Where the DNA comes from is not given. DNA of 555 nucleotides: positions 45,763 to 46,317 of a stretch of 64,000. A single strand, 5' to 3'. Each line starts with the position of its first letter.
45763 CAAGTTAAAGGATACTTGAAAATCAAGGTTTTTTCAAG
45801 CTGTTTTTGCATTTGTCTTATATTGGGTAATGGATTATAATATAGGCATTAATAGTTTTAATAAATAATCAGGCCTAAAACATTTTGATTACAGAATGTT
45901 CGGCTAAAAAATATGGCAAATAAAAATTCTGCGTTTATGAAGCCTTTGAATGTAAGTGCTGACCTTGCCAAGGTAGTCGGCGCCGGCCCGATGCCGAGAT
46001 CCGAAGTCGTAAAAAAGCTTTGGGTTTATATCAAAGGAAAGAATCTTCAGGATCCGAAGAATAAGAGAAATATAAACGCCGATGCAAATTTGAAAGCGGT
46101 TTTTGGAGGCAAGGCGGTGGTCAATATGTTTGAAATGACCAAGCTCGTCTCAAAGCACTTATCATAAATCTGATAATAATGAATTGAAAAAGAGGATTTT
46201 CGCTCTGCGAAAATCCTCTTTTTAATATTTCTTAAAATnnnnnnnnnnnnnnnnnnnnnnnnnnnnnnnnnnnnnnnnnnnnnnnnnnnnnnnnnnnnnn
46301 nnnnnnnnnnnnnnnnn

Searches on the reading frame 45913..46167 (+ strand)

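Call 77: search_protein_families(library=pfam, proteins=[window:45913-46167:+], max_evalue=0.01)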
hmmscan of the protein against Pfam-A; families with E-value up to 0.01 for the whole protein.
window:45913-46167:+ (84 aa): 1 family
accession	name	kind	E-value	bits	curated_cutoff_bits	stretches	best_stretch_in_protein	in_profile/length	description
PF02201.23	SWIB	-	1.4e-30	105.3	25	1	10-83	1-74/74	SWIB/MDM2 domain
